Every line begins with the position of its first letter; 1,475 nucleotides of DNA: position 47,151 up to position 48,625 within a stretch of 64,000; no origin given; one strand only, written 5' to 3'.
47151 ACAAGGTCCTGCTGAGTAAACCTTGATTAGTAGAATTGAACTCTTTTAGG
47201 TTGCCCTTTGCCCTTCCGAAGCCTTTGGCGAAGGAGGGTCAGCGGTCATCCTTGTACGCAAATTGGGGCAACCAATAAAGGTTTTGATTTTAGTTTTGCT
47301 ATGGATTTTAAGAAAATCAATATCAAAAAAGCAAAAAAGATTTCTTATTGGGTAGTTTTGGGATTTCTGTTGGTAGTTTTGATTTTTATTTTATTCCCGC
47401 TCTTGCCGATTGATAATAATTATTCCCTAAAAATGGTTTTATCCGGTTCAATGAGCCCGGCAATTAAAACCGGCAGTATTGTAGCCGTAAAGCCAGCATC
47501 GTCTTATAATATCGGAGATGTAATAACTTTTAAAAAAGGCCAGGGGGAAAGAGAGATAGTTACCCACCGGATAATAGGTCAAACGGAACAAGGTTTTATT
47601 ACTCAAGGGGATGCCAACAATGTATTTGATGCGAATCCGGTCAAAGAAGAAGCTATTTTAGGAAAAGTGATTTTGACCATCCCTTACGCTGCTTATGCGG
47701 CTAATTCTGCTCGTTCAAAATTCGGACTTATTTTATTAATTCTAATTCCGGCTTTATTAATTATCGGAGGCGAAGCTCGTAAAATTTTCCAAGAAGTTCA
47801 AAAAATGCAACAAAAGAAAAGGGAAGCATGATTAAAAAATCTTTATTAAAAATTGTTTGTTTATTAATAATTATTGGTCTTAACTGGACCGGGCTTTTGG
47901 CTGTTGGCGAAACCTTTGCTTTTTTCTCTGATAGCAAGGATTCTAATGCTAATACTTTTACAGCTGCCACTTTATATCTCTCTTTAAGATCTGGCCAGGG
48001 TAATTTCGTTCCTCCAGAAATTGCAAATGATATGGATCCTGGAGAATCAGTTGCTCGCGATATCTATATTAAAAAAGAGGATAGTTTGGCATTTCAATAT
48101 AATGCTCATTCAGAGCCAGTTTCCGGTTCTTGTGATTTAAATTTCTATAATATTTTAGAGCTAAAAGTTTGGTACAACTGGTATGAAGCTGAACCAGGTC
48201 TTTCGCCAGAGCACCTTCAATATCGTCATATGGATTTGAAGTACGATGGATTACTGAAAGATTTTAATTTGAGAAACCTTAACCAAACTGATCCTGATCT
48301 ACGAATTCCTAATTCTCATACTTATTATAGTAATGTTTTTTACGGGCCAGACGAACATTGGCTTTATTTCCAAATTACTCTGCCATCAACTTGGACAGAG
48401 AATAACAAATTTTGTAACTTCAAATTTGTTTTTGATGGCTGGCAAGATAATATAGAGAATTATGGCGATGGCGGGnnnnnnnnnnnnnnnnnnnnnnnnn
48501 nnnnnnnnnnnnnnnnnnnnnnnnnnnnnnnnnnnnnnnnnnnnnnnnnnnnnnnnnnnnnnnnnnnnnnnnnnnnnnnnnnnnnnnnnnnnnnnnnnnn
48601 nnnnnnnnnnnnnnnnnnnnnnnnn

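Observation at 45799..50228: TasA-family fibre locus with a dedicated SipW-type signal peptidase and modular cargo, spacer and anchor paralogs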

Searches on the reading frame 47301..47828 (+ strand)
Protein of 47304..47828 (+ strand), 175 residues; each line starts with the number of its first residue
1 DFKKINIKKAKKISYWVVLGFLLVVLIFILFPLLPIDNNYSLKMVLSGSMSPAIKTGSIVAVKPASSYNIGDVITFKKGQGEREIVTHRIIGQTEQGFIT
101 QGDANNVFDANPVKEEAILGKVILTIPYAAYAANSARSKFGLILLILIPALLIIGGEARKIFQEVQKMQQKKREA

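Call 3: search_protein_families(library=pfam, proteins=[window:47304-47828:+], max_evalue=1)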
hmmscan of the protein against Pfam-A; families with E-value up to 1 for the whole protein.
window:47304-47828:+ (175 aa): 4 families
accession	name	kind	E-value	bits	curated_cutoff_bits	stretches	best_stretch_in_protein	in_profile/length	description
PF00717.28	Peptidase_S24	-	0.00095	19.3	23.3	1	44-123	39-116/116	Peptidase S24-like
PF10502.14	Peptidase_S26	-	0.0025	18.2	22.9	1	23-92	6-79/168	Signal peptidase, peptidase S26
PF02592.20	Vut_1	-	0.051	14.4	27.2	1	8-86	24-100/152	Putative vitamin uptake transporter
PF03134.24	TB2_DP1_HVA22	-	0.12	12.7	27.2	1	9-44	17-52/77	TB2/DP1, HVA22 family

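Call 4: search_protein_families(library=ncbifam, proteins=[window:47304-47828:+], max_evalue=1)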
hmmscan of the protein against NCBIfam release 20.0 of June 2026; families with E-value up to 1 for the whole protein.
window:47304-47828:+ (175 aa): 6 families
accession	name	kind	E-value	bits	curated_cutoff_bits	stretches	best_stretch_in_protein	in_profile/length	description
NF046067.1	SigPepSipWBacil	equivalog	1.5e-33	116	190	1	39-174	37-178/189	signal peptidase I SipW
TIGR02228.1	sigpep_I_arch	equivalog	3.1e-31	108.4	51.85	1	10-159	3-156/158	signal peptidase I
TIGR02227.1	sigpep_I_bact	equivalog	3.7e-08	33.4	47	1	23-116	3-99/162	signal peptidase I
TIGR02754.1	sod_Ni_protease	equivalog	0.012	16.1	63.25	1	47-121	5-87/90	nickel-type superoxide dismutase maturation protease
NF002336.0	PRK01294.1-4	equivalog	0.12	11.5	542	1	10-44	4-38/343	lipase secretion chaperone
NF045849.1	ICE_MMCAP2_0565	equivalog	0.55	10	40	0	8-33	50-75/80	Mbov_0395 family pilin-like conjugal transfer protein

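Call 49: find_related_loci(query=A5, collection=genome_contigs, flank=6000)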
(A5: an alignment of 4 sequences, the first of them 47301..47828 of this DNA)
Query A5 (176 aa) in genome_contigs; peptide patterns used: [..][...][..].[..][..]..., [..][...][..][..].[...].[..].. (x = any residue, [..] = any of these).
118 stretches matched a pattern; 32 encode a relative of the query (tblastn E <= 1e-3); 32 distinct loci.
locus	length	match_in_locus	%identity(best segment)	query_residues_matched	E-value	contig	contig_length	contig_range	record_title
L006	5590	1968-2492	78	1-175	3e-89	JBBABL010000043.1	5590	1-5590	MAG: Candidatus Paceibacterota bacterium isolate SO_2017_LW1_2 NODE_15662_length_5590_cov_2.957349_LW64-88_2017, whole g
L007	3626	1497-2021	79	1-175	1e-87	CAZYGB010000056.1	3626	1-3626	MAG TPA_asm: uncultured Candidatus Saccharibacteria bacterium isolate SRP178699_co1_366 genome assembly, contig: NODE_40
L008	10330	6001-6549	87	1-176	1e-84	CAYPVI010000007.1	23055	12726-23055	MAG TPA_asm: uncultured Candidatus Saccharibacteria bacterium isolate binchicken_co100_411 genome assembly, contig: NODE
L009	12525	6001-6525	89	1-175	3e-83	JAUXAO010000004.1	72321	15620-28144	MAG: bacterium isolate CSMAG_2764 CSMAG_2764_k141_115159_length_72321_cov_37.9887, whole genome shotgun sequence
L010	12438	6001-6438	51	35-176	2e-41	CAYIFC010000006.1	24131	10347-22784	MAG TPA_asm: uncultured Candidatus Saccharibacteria bacterium isolate ERP119705_co18_680 genome assembly, contig: NODE_2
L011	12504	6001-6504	39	5-173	7e-37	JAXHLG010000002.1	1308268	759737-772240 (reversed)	MAG: Candidatus Moraniibacteriota bacterium isolate Salar_de_Ascotan_soil_MAG_ASO1 contig_5779_polypolish, whole genome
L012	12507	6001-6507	44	13-174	1e-36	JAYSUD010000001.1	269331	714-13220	MAG: bacterium isolate GFS_12610 GFS_12610_0, whole genome shotgun sequence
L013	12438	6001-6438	42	33-175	3e-36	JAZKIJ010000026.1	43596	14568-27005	MAG: Patescibacteria group bacterium isolate ADI_DC_SW_02_SPN_11032020-bin026 DCSW02SPN_B026_0_000000000026, whole genom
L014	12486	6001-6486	46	13-171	3e-36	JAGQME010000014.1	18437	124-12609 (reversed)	MAG: Candidatus Kaiserbacteria bacterium isolate HKST-UBA34 NODE_14_length_18437_cov_4.787146, whole genome shotgun sequ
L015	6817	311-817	39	5-174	3e-34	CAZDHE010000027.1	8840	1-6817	MAG TPA_asm: uncultured Bdellovibrionales bacterium isolate SRP252850_co1_117 genome assembly, contig: NODE_15208_length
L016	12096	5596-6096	42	6-170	4e-34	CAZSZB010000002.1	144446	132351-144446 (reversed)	MAG TPA_asm: uncultured Candidatus Saccharibacteria bacterium isolate binchicken_co173_41 genome assembly, contig: NODE_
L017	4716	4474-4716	68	1-81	5e-34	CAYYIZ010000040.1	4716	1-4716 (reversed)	MAG TPA_asm: uncultured Candidatus Saccharibacteria bacterium isolate binchicken_co34_538 genome assembly, contig: NODE_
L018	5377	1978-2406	44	37-176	3e-33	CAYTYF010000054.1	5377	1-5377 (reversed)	MAG TPA_asm: uncultured Candidatus Saccharibacteria bacterium isolate SRP342105_co2_33 genome assembly, contig: NODE_179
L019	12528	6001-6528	63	1-176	2e-63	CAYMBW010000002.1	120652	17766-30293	MAG TPA_asm: uncultured Candidatus Saccharibacteria bacterium isolate SRP178699_co1_413 genome assembly, contig: NODE_74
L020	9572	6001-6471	34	15-167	1e-29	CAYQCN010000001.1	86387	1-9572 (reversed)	MAG TPA_asm: uncultured Candidatus Saccharibacteria bacterium isolate binchicken_co32_439 genome assembly, contig: NODE_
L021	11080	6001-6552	40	6-175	2e-28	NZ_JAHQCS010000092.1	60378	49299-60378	Evansella tamaricis strain CGMCC 1.15917 1485, whole genome shotgun sequence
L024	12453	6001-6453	41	6-142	8e-25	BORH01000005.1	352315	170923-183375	Heyndrickxia sporothermodurans J6TS2 DNA, sequence005, whole genome shotgun sequence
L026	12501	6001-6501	37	20-175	1e-22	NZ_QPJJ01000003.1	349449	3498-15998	Saliterribacillus persicus strain DSM 27696 Ga0244572_103, whole genome shotgun sequence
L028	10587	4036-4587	34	10-173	2e-23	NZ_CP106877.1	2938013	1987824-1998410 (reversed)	Fervidibacillus halotolerans strain MEBiC13594 chromosome, complete genome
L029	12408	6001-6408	39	23-144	3e-18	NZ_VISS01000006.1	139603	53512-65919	Aeribacillus composti strain KCTC 33824 Ga0310557_106, whole genome shotgun sequence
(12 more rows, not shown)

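Call 52: search_protein_families(library=pfam, proteins=[L029:6556-7185:+, L028:4664-5317:+, L026:6652-7338:+, L021:6649-7359:+, L029:4372-4953:+, L024:3705-4262:+, L026:4350-4967:+, L021:4293-5057:+], max_evalue=0.001)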
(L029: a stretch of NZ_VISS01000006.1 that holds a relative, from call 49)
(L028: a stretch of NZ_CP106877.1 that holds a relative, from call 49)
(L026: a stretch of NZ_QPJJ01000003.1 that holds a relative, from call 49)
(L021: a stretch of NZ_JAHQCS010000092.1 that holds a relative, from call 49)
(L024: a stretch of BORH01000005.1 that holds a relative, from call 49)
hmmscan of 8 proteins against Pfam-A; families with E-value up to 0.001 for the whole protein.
L029:6556-7185:+ (210 aa): 1 family
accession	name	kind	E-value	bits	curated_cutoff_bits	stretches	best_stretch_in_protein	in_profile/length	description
PF00746.26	Gram_pos_anchor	-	0.00014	22.2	20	1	171-203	9-42/43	LPXTG cell wall anchor motif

L028:4664-5317:+ (218 aa): 1 family
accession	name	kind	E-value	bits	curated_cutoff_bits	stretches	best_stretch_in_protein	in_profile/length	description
PF12389.13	Peptidase_M73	-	5.7e-08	33.3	22.5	1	26-76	33-82/196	Camelysin metallo-endopeptidase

L026:6652-7338:+ (229 aa): 1 family
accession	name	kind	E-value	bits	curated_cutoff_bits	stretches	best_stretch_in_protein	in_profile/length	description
PF12389.13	Peptidase_M73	-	7.2e-06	26.4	22.5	0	39-66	46-73/196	Camelysin metallo-endopeptidase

L021:6649-7359:+ (237 aa): 2 families
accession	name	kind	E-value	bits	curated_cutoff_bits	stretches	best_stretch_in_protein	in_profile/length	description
PF12389.13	Peptidase_M73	-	1.9e-10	41.4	22.5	1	69-164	96-191/196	Camelysin metallo-endopeptidase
PF00746.26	Gram_pos_anchor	-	1.1e-05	25.6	20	1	201-233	9-41/43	LPXTG cell wall anchor motif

L029:4372-4953:+ (194 aa): 1 family
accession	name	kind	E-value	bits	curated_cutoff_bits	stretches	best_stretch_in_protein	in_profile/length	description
PF12389.13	Peptidase_M73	-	2.5e-85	285.7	22.5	1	3-192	2-195/196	Camelysin metallo-endopeptidase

L024:3705-4262:+ (186 aa): 1 family
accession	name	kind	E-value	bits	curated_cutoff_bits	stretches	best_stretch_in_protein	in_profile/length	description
PF12389.13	Peptidase_M73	-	2.1e-69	233.7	22.5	1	2-184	1-195/196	Camelysin metallo-endopeptidase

L026:4350-4967:+ (206 aa): 1 family
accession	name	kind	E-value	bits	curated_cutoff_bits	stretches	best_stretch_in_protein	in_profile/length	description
PF12389.13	Peptidase_M73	-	3.8e-87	291.6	22.5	1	2-204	1-195/196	Camelysin metallo-endopeptidase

L021:4293-5057:+ (255 aa): 1 family
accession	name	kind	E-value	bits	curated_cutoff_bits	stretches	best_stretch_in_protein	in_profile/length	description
PF12389.13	Peptidase_M73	-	2.4e-50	171.6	22.5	2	30-172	1-138/196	Camelysin metallo-endopeptidase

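Call 53: search_protein_families(library=ncbifam, proteins=[L029:6556-7185:+, L028:4664-5317:+, L026:6652-7338:+, L021:6649-7359:+, L029:4372-4953:+, L021:4293-5057:+, L029:5926-6540:+], max_evalue=0.01)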
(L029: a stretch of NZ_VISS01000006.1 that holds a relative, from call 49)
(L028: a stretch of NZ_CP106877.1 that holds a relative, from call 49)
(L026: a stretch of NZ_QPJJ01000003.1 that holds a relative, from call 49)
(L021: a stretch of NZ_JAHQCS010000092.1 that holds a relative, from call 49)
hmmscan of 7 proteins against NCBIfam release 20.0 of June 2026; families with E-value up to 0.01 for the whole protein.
L029:6556-7185:+ (210 aa): 4 families
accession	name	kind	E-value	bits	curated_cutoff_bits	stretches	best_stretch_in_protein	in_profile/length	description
NF058670.1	sorting_LPXTATN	domain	1.8e-10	41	32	1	171-201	1-31/32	LPxTATN C-terminal sorting signal domain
NF006937.0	PRK09419.1-4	equivalog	2.4e-05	21.9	2554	1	163-205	1365-1407/1411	multifunctional 2',3'-cyclic-nucleotide 2'-phosphodiesterase/3'-nucleotidase/5'-nucleotidase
TIGR01167.1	LPXTG_anchor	domain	0.00013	22.5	15.9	1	171-202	2-34/34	LPXTG cell wall anchor domain-containing protein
TIGR04383.1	acidic_w_LPXTA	equivalog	0.0065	15.8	50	1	167-199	286-318/320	processed acidic surface protein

L028:4664-5317:+ (218 aa): 5 families
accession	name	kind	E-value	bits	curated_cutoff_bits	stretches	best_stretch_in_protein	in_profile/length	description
NF058670.1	sorting_LPXTATN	domain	2.2e-07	31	32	1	176-206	1-31/32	LPxTATN C-terminal sorting signal domain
NF053819.1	EF0750_LPXTG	subfamily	0.0044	17.5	47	0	175-206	72-103/105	EF2685/EF0750 family sortase-dependent surface protein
NF053514.2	JUQZ_fam_ocin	equivalog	0.0082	16.4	40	0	3-42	2-37/107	BLB8/JUQZ-1 family protein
NF046066.1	BioflmMtrxTasA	equivalog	0.0086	15.5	450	0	32-73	40-81/264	biofilm matrix protein TasA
TIGR04383.1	acidic_w_LPXTA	equivalog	0.01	15.2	50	0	173-201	287-315/320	processed acidic surface protein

L026:6652-7338:+ (229 aa): 4 families
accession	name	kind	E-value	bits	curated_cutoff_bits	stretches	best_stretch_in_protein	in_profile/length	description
NF058670.1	sorting_LPXTATN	domain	3.9e-10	39.9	32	1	188-218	1-31/32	LPxTATN C-terminal sorting signal domain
NF053819.1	EF0750_LPXTG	subfamily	6.9e-06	26.5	47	1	147-218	37-104/105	EF2685/EF0750 family sortase-dependent surface protein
TIGR01167.1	LPXTG_anchor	domain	0.00065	20.3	15.9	1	187-218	1-31/34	LPXTG cell wall anchor domain-containing protein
TIGR04383.1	acidic_w_LPXTA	equivalog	0.0031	16.8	50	1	181-217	282-319/320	processed acidic surface protein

L021:6649-7359:+ (237 aa): 6 families
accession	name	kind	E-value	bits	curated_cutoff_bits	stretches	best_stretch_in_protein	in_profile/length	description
NF058670.1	sorting_LPXTATN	domain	3.1e-15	56.2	32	1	201-232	1-32/32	LPxTATN C-terminal sorting signal domain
NF053819.1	EF0750_LPXTG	subfamily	8.1e-08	32.7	47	1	169-232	42-105/105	EF2685/EF0750 family sortase-dependent surface protein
NF006937.0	PRK09419.1-4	equivalog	2.3e-06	25.3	2554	1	184-235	1357-1407/1411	multifunctional 2',3'-cyclic-nucleotide 2'-phosphodiesterase/3'-nucleotidase/5'-nucleotidase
NF006935.0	PRK09419.1-2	equivalog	2.8e-05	21.9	2801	1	190-234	1398-1442/1445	multifunctional 2',3'-cyclic-nucleotide 2'-phosphodiesterase/3'-nucleotidase/5'-nucleotidase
TIGR01167.1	LPXTG_anchor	domain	3.8e-05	24.2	15.9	1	201-233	2-33/34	LPXTG cell wall anchor domain-containing protein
TIGR04383.1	acidic_w_LPXTA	equivalog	0.0017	17.7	50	1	195-228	284-317/320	processed acidic surface protein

L029:4372-4953:+ (194 aa): 3 families
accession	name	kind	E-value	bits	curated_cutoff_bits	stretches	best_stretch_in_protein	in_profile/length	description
NF046066.1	BioflmMtrxTasA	equivalog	1.4e-33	116.5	450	1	1-112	1-118/264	biofilm matrix protein TasA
TIGR04088.1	cognate_SipW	domain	7.9e-14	51.3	19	1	11-44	1-34/34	SipW-dependent-type signal peptide-containing protein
TIGR04090.1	exp_by_SipW_IV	subfamily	1.9e-06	27.8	60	1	12-102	6-99/241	BsaA family SipW-dependent biofilm matrix protein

L021:4293-5057:+ (255 aa): 3 families
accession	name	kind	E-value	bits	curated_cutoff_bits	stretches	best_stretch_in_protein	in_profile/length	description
NF046066.1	BioflmMtrxTasA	equivalog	3e-21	76.1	450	1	29-169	1-148/264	biofilm matrix protein TasA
TIGR04088.1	cognate_SipW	domain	4.7e-07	29.8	19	1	41-72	3-34/34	SipW-dependent-type signal peptide-containing protein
TIGR04090.1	exp_by_SipW_IV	subfamily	4.5e-05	23.3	60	1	38-114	5-80/241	BsaA family SipW-dependent biofilm matrix protein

L029:5926-6540:+ (205 aa): 4 families
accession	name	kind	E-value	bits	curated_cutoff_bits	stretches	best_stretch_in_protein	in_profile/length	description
NF046067.1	SigPepSipWBacil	equivalog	6.3e-85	283.5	190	1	16-198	2-184/189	signal peptidase I SipW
TIGR02228.1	sigpep_I_arch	equivalog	7.7e-49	165.6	51.85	1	16-178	1-157/158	signal peptidase I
TIGR02227.1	sigpep_I_bact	equivalog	5.2e-07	29.7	47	1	49-128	17-99/162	signal peptidase I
TIGR02754.1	sod_Ni_protease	equivalog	0.00054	20.4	63.25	1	60-126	6-72/90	nickel-type superoxide dismutase maturation protease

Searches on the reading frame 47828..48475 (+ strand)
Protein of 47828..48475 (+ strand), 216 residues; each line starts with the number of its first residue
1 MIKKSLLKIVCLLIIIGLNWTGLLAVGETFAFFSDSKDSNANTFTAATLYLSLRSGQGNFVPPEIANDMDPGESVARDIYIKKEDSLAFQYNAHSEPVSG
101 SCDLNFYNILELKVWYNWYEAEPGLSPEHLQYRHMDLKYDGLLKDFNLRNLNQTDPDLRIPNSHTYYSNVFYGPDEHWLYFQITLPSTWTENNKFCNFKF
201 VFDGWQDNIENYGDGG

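Call 16: find_homologous_proteins(query=window:47828-48475:+, max_evalue=0.001)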
Query window:47828-48475:+ (216 aa): 9 proteins with E <= 0.001 among 77 candidates.
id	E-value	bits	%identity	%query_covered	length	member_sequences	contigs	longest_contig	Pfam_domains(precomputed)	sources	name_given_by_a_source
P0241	1.5e-75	272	61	94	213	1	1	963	PF12389.14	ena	-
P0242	2.9e-72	261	60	96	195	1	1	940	PF12389.14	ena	-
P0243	7.5e-70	253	55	100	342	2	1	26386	PF12389.14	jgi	-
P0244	3.5e-64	235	61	100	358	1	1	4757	PF12389.14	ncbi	-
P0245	2.4e-57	212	61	74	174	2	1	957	PF12389.14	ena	-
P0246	1.6e-49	187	59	68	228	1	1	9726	-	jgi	jgi:hypothetical protein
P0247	5.8e-43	165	63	61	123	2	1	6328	-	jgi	-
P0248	4.5e-40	156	47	100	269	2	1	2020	PF00932.26,PF12389.14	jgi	jgi:predicted ribosomally synthesized peptide with SipW-like signal peptide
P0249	4.3e-13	68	46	48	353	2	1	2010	PF00932.26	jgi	-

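Call 19: search_solved_structures(query=A2, max_evalue=10, show_alignments=3)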
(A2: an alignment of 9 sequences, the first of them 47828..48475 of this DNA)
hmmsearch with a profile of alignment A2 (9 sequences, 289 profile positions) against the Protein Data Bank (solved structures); distinct sequences matched with E-value up to 10: 7.
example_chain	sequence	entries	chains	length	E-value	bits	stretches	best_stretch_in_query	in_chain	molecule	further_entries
2xtr_A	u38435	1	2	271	0.029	17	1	80-137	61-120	COLICIN-M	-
2xmx_A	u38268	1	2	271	0.03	17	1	80-137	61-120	COLICIN-M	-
3da3_A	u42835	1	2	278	0.03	16.9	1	80-137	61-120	Colicin-M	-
3da4_A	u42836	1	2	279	0.031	16.9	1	80-137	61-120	Colicin-M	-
2xtq_A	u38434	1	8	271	0.034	16.8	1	80-137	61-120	COLICIN-M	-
8aur_A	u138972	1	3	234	0.15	14.6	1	33-90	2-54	Major biofilm matrix component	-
5of1_A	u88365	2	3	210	0.47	13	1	38-90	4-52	Spore coat-associated protein N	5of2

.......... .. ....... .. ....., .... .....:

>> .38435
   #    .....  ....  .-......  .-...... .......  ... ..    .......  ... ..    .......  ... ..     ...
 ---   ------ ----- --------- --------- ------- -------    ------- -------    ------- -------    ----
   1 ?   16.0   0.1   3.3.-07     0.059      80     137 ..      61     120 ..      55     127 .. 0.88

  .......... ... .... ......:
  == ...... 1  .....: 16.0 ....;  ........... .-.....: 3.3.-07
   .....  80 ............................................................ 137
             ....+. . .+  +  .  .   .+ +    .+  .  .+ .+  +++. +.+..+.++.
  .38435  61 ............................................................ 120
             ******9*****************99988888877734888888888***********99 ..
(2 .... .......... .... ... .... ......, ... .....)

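Call 65: search_protein_families(library=pfam, proteins=[P0243], max_evalue=0.01)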
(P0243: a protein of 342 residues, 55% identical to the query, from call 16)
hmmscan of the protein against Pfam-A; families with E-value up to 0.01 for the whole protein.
P0243 (342 aa): 1 family
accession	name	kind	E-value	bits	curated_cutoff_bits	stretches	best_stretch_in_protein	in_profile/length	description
PF12389.13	Peptidase_M73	-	6.6e-06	26.5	22.5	1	73-130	23-77/196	Camelysin metallo-endopeptidase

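Call 66: search_protein_representatives(alignment_id=A2)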
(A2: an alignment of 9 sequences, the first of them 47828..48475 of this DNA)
Query: 9 sequences, 289 profile positions. Proteins with E-value up to 0.001 (for the whole library): 1517; up to 1e-10: 667; up to 1e-30: 118. The best 150 are listed.
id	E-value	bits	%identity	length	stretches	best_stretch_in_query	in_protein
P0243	1.0e-139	481.3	-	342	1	1-289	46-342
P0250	7.2e-134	462.1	-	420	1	1-283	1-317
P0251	3.3e-120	417.2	-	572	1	4-286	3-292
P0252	1.6e-116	405.1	-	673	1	2-241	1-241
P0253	3.1e-112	391.1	-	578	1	2-236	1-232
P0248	7.3e-111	386.6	-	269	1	1-268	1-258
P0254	2.5e-108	378.2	-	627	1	3-257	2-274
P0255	1.4e-106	372.5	-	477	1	2-257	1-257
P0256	1.1e-105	369.6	-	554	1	4-284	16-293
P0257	4.7e-105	367.5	-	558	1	2-245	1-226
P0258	1.3e-104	366.0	-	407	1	3-258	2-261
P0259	7.8e-104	363.5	-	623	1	1-265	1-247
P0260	1.1e-103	363.0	-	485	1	3-250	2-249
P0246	2.6e-103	361.8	-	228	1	69-288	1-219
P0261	4.4e-100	351.2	-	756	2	2-259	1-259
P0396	5.7e-27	111.2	-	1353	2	2-112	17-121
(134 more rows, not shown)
